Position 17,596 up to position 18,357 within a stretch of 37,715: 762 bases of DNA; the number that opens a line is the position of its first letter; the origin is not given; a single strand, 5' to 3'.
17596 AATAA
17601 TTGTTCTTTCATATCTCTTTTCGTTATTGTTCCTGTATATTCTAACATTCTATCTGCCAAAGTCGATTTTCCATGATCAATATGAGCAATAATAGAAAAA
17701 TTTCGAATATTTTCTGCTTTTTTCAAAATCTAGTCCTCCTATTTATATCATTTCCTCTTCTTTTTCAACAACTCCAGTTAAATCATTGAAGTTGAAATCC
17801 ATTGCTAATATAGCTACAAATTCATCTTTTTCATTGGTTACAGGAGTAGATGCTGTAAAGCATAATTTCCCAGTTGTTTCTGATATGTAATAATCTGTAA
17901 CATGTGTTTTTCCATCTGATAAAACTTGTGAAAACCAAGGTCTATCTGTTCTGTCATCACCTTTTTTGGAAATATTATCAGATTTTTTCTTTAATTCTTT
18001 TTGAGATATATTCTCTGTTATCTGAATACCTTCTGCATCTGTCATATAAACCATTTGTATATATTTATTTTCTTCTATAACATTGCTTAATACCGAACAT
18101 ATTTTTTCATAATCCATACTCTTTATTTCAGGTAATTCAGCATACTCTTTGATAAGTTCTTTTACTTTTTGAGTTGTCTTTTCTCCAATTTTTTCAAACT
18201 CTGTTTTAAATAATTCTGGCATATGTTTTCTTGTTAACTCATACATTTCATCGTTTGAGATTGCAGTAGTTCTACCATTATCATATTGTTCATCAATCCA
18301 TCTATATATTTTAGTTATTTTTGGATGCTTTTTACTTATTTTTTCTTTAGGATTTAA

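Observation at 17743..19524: Unusual fusion: LeuA/HMGL-type DRE-TIM metallolyase domain with a C-terminal Cache-like sensor domain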

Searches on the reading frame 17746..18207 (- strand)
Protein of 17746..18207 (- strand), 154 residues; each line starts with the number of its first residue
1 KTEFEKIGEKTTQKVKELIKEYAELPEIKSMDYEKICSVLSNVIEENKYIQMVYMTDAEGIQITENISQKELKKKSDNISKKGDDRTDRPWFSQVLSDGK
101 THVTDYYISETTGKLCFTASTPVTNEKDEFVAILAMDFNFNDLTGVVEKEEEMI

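Call 39: search_protein_representatives(protein=window:17746-18207:-)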
Query: 154 residues. Proteins with E-value up to 0.001 (for the whole library): 424; up to 1e-10: 99; up to 1e-30: 0. The best 150 are listed.
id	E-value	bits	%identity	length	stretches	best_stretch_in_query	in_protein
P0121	4.9e-27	110.9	42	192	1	3-144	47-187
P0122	3.0e-25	105.2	65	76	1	80-151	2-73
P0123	4.3e-24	101.4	37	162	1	2-144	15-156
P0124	7.5e-24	100.6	41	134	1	19-148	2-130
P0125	1.5e-20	90.0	39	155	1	2-143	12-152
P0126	9.3e-20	87.4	35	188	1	12-148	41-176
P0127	1.8e-19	86.4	34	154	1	2-142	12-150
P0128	3.5e-19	85.5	29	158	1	2-144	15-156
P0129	4.0e-19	85.3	36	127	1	35-151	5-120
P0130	4.8e-19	85.0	34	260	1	2-146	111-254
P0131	6.2e-19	84.7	36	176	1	17-152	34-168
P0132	5.5e-17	78.4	34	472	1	18-143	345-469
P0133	5.5e-17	78.4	30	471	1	10-143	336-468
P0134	7.6e-17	77.9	33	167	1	3-142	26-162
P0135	8.6e-17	77.8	36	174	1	19-143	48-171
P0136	8.6e-17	77.7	35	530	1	18-144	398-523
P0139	1.3e-16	77.2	38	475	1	12-145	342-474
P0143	8.0e-16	74.6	33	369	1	13-145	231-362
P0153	9.9e-15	71.1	29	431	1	13-143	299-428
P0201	2.7e-11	59.9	31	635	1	15-141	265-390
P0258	2.3e-09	53.7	34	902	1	4-139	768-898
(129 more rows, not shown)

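Call 41: search_protein_families(library=pfam, proteins=[P0121, P0123, P0130, P0132, P0136, P0139, P0143, P0153, P0201, P0258], max_evalue=0.001)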
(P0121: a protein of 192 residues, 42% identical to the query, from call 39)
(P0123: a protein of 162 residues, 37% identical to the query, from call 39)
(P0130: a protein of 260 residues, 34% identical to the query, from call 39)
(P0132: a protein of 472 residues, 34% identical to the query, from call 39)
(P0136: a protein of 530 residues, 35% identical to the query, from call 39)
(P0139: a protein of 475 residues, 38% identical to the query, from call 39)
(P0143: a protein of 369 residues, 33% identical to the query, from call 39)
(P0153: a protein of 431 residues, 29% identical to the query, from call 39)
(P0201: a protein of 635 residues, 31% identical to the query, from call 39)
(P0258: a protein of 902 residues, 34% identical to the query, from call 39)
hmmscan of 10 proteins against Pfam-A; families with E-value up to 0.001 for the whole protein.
P0121 (192 aa): 2 families
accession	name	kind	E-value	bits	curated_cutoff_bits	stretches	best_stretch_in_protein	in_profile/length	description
PF22673.2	MCP-like_PDC_1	-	8.4e-16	58.8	27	1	83-186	4-111/113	Methyl-accepting chemotaxis protein-like, first PDC sensor domain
PF02743.24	dCache_1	-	7.6e-13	49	45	1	59-186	51-155/240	Cache domain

P0123 (162 aa): 2 families
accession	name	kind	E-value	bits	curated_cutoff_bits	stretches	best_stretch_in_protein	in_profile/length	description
PF22673.2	MCP-like_PDC_1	-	6.7e-13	49.5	27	1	50-155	2-111/113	Methyl-accepting chemotaxis protein-like, first PDC sensor domain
PF02743.24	dCache_1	-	1.7e-09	38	45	1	35-155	57-155/240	Cache domain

P0130 (260 aa): 3 families
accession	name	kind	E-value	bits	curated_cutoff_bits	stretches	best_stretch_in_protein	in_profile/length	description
PF22673.2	MCP-like_PDC_1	-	7.9e-17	62.2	27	1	147-252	3-112/113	Methyl-accepting chemotaxis protein-like, first PDC sensor domain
PF02743.24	dCache_1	-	1.5e-13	51.3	45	1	140-250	42-154/240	Cache domain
PF10388.15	YkuI_C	-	0.0001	22.6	26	1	110-234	20-147/166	EAL-domain associated signalling protein domain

P0132 (472 aa): 4 families
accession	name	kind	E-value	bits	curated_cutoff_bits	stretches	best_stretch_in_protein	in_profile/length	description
PF00015.26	MCPsignal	-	3.9e-26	92.4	34.6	1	133-300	2-169/172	Methyl-accepting chemotaxis protein (MCP) signalling domain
PF02743.24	dCache_1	-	5.1e-13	49.5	45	1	345-467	32-153/240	Cache domain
PF22673.2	MCP-like_PDC_1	-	1.5e-09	38.7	27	1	378-469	18-111/113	Methyl-accepting chemotaxis protein-like, first PDC sensor domain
PF10388.15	YkuI_C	-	1.5e-05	25.4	26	1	367-456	57-151/166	EAL-domain associated signalling protein domain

P0136 (530 aa): 6 families
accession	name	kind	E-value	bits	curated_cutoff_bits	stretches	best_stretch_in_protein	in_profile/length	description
PF00015.26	MCPsignal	-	2.3e-41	141.9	34.6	1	187-355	3-171/172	Methyl-accepting chemotaxis protein (MCP) signalling domain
PF02743.24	dCache_1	-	7.9e-14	52.2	45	1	398-522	32-155/240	Cache domain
PF00672.30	HAMP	-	1.3e-12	48.3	25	1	62-108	6-52/53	HAMP domain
PF22673.2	MCP-like_PDC_1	-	4.9e-08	33.8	27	1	462-522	51-111/113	Methyl-accepting chemotaxis protein-like, first PDC sensor domain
PF18947.5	HAMP_2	-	1.9e-05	24.9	24.3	1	58-109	16-67/67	HAMP domain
PF06009.19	Laminin_II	-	0.00074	20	33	0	313-382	4-73/138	Laminin Domain II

P0139 (475 aa): 5 families
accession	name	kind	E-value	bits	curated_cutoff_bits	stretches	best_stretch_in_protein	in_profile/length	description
PF00015.26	MCPsignal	-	3.2e-28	99.1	34.6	1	143-305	9-171/172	Methyl-accepting chemotaxis protein (MCP) signalling domain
PF22673.2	MCP-like_PDC_1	-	5.3e-07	30.5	27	1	410-472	47-111/113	Methyl-accepting chemotaxis protein-like, first PDC sensor domain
PF02743.24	dCache_1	-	1.1e-06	28.9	45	1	342-473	30-156/240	Cache domain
PF04108.17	ATG17_like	-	5.8e-06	26.4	43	1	84-331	53-284/355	Autophagy protein ATG17-like domain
PF07889.17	DUF1664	-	0.00041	20.8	34.6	0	204-282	43-121/124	Protein of unknown function (DUF1664)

P0143 (369 aa): 4 families
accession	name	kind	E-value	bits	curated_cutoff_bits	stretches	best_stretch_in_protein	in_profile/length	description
PF00015.26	MCPsignal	-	2.1e-19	70.5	34.6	1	57-164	13-109/172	Methyl-accepting chemotaxis protein (MCP) signalling domain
PF02743.24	dCache_1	-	1.3e-09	38.4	45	1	241-360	37-155/240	Cache domain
PF10388.15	YkuI_C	-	1.4e-09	38.4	26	1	255-345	57-149/166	EAL-domain associated signalling protein domain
PF22673.2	MCP-like_PDC_1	-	7.2e-07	30.1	27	1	293-360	44-111/113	Methyl-accepting chemotaxis protein-like, first PDC sensor domain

P0153 (431 aa): 4 families
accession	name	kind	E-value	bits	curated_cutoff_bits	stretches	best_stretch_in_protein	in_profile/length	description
PF00015.26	MCPsignal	-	6.6e-26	91.6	34.6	1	123-250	19-146/172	Methyl-accepting chemotaxis protein (MCP) signalling domain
PF02743.24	dCache_1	-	1.5e-13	51.3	45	1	301-429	29-156/240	Cache domain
PF22673.2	MCP-like_PDC_1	-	2.8e-09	37.8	27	1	370-428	53-111/113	Methyl-accepting chemotaxis protein-like, first PDC sensor domain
PF10388.15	YkuI_C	-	7.6e-06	26.3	26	1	339-410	71-146/166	EAL-domain associated signalling protein domain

P0201 (635 aa): 3 families
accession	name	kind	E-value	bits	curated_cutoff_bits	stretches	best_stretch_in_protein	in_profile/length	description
PF00015.26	MCPsignal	-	3.6e-43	147.8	34.6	1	43-225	3-171/172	Methyl-accepting chemotaxis protein (MCP) signalling domain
PF02743.24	dCache_1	-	1.6e-13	51.2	45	1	265-390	29-153/240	Cache domain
PF22673.2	MCP-like_PDC_1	-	1.2e-08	35.8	27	1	327-389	47-108/113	Methyl-accepting chemotaxis protein-like, first PDC sensor domain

P0258 (902 aa): 7 families
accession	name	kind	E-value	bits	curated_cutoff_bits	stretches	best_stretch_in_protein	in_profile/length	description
PF08269.17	dCache_2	-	1.3e-67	228.5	26.5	1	39-357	8-298/298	Cache domain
PF17200.10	sCache_2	-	3.6e-46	157.3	25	2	83-225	5-149/155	Single Cache domain 2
PF00015.26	MCPsignal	-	3.1e-43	148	34.6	1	572-736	7-171/172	Methyl-accepting chemotaxis protein (MCP) signalling domain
PF17201.10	Cache_3-Cache_2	-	1.6e-10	41.2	27.7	1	113-220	186-288/299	Cache 3/Cache 2 fusion domain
PF02743.24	dCache_1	-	6e-10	39.5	45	1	805-899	62-152/240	Cache domain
PF22673.2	MCP-like_PDC_1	-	5.1e-07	30.6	27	1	843-899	51-108/113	Methyl-accepting chemotaxis protein-like, first PDC sensor domain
PF00672.30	HAMP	-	1.2e-05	26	25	1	397-448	2-53/53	HAMP domain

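Call 47: predict_structure(alignment_id=A2)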
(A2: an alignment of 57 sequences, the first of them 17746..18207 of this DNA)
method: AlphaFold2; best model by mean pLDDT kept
length: 154 residues; sequences in the alignment: 57
mean_pLDDT: 91.7   pTM: 0.87
mean pLDDT of the five models: 91.7, 90.5, 90.1, 89.9, 89.8
residues with pLDDT >= 90: 113; 70-90: 39; 50-70: 2; < 50: 0
segments of 3 or more residues with pLDDT < 50: none
pLDDT, mean of each block of 10 residues (from residue 1): 82 95 97 97 94 96 93 76 94 96 93 92 96 96 87 72
secondary structure, 60 per line:
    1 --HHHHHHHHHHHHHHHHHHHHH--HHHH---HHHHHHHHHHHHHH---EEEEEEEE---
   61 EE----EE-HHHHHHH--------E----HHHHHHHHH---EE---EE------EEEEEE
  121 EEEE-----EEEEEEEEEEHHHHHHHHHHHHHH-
elements in order: H3-23 H26-29 H33-46 E50-57 H70-76 H90-98 E115-124 E130-139 H140-153

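Call 50: fold_search(model_id=the predicted structure, library=pdb)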
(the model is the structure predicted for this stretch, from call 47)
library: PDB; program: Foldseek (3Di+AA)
matches with E <= 10: 1031; with E <= 0.001: 103
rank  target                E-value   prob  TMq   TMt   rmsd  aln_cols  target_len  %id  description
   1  4jgo_A                6.7e-08  1.00  0.59  0.46   4.7       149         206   22  The crystal structure of sporulation kinase d sensor domain from Bacillus subtilis subsp. (released 2013-05-15)
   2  4jgq_A                1.1e-07  1.00  0.58  0.45   2.8       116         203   22  The crystal structure of sporulation kinase D mutant sensor domain, r131a, from Bacillus subtilis subsp in co-crystall (released 2013-05-15)
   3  4jgr_B                2.1e-07  1.00  0.61  0.48   4.3       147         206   20  The crystal structure of sporulation kinase D mutant sensor domain, R131A, from Bacillus subtilis subsp at 2.4A resolu (released 2013-05-15)
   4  4jgo_B                2.1e-07  1.00  0.59  0.46   4.6       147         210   22  The crystal structure of sporulation kinase d sensor domain from Bacillus subtilis subsp. (released 2013-05-15)
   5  4jgp_B                2.4e-07  1.00  0.59  0.47   4.6       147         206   22  The crystal structure of sporulation kinase D sensor domain from Bacillus subtilis subsp in complex with pyruvate at 2 (released 2013-05-15)
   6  4jgq_B                3.1e-07  1.00  0.61  0.49   4.4       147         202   20  The crystal structure of sporulation kinase D mutant sensor domain, r131a, from Bacillus subtilis subsp in co-crystall (released 2013-05-15)
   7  4jgr_A                6.3e-07  1.00  0.57  0.44   2.9       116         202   22  The crystal structure of sporulation kinase D mutant sensor domain, R131A, from Bacillus subtilis subsp at 2.4A resolu (released 2013-05-15)
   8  5ere                  1.7e-06  1.00  0.62  0.20   4.8       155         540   13  Extracellular ligand binding receptor from Desulfohalobium retbaense DSM5692 (released 2016-08-10)
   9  6iot_B                2.1e-06  1.00  0.63  0.43   3.4       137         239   19  The ligand binding domain of Mlp24 with arginine (released 2019-03-20)
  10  6ior_C                2.3e-06  1.00  0.62  0.42   3.5       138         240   18  The ligand binding domain of Mlp24 with asparagine (released 2019-03-20)
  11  5ltv_C                3.1e-06  1.00  0.58  0.43   5.2       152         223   18  LIGAND BINDING DOMAIN OF PSEUDOMONAS AERUGINOSA PAO1 AMINO ACID CHEMORECPETOR PCTC IN COMPLEX WITH GABA (released 2017-09-20)
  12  5ltv_E                4.0e-06  1.00  0.57  0.42   5.3       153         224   20  LIGAND BINDING DOMAIN OF PSEUDOMONAS AERUGINOSA PAO1 AMINO ACID CHEMORECPETOR PCTC IN COMPLEX WITH GABA (released 2017-09-20)
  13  6w3x_A                4.0e-06  1.00  0.54  0.36   5.4       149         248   17  Crystal structure of ligand-binding domain of Campylobacter jejuni chemoreceptor Tlp3 in complex with L-valine (released 2020-05-20)
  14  4ywz_B                4.3e-06  1.00  0.68  0.71   4.5       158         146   13  Crystal structure of the extracellular receptor domain of the essential sensor kinase WalK from Staphylococcus aureus (released 2016-03-30)
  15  6w3r_A                4.6e-06  1.00  0.54  0.37   5.3       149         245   17  Crystal structure of ligand-binding domain of Campylobacter jejuni chemoreceptor Tlp3 in complex with 3-methylisoleuci (released 2020-05-20)
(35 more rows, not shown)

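Call 53: search_solved_structures(query=A3, max_evalue=1, show_alignments=5)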
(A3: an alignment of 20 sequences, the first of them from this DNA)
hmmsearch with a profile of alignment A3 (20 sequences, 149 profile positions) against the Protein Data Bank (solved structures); distinct sequences matched with E-value up to 1: 29.
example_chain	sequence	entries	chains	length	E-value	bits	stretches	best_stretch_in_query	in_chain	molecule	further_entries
4xmq_A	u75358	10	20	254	2e-08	37.4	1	68-145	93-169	Putative methyl-accepting chemotaxis signal transduction protein | Methyl-accepting chemotaxis protein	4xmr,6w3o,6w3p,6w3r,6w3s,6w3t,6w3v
4jgo_A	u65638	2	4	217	4.7e-08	36.1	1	54-141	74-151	Sporulation kinase D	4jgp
5ltx_A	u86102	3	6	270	2.2e-07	34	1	84-146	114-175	Chemotaxis protein | Methyl-accepting chemotaxis protein PctA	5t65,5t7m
9koo_A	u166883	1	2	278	2.3e-07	33.9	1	84-146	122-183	Methyl-accepting chemotaxis protein PctA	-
4jgq_A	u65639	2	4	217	5.6e-07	32.7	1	35-141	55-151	Sporulation kinase D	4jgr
7w0w_A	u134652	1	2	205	3.8e-05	26.7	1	81-146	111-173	Methyl-accepting chemotaxis protein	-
6iop_A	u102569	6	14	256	0.00024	24.1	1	84-146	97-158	Methyl-accepting chemotaxis protein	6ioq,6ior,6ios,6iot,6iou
2bas_A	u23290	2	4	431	0.00039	23.4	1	28-125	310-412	YkuI protein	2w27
5ave_A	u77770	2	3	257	0.00039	23.4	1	87-146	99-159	Methyl-accepting chemotaxis (MCP) signaling domain protein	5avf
3c8c_A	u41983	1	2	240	0.00041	23.4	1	87-146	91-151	Methyl-accepting chemotaxis protein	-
6iov_A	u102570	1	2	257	0.00044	23.3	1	87-146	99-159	Methyl-accepting chemotaxis (MCP) signaling domain protein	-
5lt9_A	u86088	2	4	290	0.0016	21.5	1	84-146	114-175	Methyl-accepting chemotaxis protein PctB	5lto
5ltv_A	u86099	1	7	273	0.0016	21.5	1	77-145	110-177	Chemotactic transducer PctC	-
7k5n_A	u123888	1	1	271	0.0075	19.3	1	86-136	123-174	Sensor domain-containing diguanylate cyclase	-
9hvj_A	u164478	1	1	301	0.0088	19.1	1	84-147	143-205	Cache domain protein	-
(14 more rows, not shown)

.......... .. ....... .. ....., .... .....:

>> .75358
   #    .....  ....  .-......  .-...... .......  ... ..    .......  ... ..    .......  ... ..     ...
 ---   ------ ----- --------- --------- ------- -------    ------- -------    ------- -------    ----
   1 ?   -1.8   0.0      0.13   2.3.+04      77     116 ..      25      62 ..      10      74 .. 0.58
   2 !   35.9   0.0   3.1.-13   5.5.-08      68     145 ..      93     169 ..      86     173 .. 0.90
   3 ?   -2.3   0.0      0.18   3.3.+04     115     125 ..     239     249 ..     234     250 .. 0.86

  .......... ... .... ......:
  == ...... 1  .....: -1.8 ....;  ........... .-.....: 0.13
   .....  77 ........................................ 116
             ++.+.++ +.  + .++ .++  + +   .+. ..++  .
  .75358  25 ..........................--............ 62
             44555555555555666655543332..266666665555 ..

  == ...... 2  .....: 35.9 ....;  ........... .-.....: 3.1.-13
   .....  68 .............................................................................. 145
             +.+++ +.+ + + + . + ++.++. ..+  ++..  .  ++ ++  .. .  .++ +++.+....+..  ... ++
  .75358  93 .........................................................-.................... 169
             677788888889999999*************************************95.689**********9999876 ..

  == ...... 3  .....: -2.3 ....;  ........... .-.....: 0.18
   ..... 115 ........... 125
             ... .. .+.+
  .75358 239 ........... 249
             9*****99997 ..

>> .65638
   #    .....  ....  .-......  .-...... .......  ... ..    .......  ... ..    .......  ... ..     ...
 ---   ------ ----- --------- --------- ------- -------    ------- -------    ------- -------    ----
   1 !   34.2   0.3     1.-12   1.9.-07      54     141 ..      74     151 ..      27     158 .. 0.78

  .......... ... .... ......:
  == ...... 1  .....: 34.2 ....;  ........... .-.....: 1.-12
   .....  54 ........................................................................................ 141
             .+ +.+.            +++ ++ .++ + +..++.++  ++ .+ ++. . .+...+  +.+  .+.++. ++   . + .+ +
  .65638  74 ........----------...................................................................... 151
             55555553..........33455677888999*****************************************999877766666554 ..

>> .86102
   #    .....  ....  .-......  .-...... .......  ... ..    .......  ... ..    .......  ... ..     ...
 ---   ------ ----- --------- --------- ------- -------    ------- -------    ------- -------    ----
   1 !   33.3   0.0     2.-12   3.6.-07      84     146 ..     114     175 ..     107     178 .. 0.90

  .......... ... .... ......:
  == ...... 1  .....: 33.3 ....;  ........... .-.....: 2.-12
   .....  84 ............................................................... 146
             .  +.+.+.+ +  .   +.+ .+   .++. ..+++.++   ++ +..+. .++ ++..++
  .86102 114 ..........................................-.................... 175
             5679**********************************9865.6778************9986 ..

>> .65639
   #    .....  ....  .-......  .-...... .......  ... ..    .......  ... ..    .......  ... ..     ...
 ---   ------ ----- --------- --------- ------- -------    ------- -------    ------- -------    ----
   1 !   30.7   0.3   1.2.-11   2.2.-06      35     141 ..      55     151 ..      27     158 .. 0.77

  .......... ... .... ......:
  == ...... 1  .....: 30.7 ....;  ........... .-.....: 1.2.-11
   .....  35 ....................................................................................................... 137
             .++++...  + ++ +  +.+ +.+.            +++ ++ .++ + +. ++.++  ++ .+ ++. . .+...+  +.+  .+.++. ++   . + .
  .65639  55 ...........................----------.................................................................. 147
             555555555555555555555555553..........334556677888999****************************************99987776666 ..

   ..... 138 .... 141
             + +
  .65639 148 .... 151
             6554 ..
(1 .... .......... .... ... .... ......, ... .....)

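Call 68: search_protein_families(library=pfam, alignment_id=A5, max_evalue=0.00001)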
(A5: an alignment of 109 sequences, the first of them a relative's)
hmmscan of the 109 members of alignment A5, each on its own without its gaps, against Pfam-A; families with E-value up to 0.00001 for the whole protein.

A. member 1, P0130 (260 aa): 2 families
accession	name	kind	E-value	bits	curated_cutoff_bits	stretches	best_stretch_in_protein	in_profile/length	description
PF22673.2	MCP-like_PDC_1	-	7.9e-17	62.2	27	1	147-252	3-112/113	Methyl-accepting chemotaxis protein-like, first PDC sensor domain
PF02743.24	dCache_1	-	1.5e-13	51.3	45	1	140-250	42-154/240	Cache domain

B. families by the number of members that match (of 109 scanned): 17 families
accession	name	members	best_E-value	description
PF02743.24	dCache_1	107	1.6e-53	Cache domain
PF22673.2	MCP-like_PDC_1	98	1.2e-28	Methyl-accepting chemotaxis protein-like, first PDC sensor domain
PF00015.26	MCPsignal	85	1.2e-47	Methyl-accepting chemotaxis protein (MCP) signalling domain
PF10388.15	YkuI_C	12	1.4e-09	EAL-domain associated signalling protein domain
PF00682.25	HMGL-like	3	6.3e-30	HMGL-like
PF17201.10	Cache_3-Cache_2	2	1.5e-19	Cache 3/Cache 2 fusion domain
PF00672.30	HAMP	2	1.3e-12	HAMP domain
PF08269.17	dCache_2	1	1.3e-67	Cache domain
PF17200.10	sCache_2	1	3.6e-46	Single Cache domain 2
PF14691.11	Fer4_20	1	2.5e-19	Dihydroprymidine dehydrogenase domain II, 4Fe-4S cluster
PF23846.1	Cache_WalK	1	4e-11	WalK sensor protein kinase Chache domain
PF03717.20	PBP_dimer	1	1.1e-10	Penicillin-binding Protein dimerisation domain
PF00571.33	CBS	1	3e-07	CBS domain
PF07889.17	DUF1664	1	6.8e-07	Protein of unknown function (DUF1664)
PF14827.12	dCache_3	1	1.5e-06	Double sensory domain of two-component sensor kinase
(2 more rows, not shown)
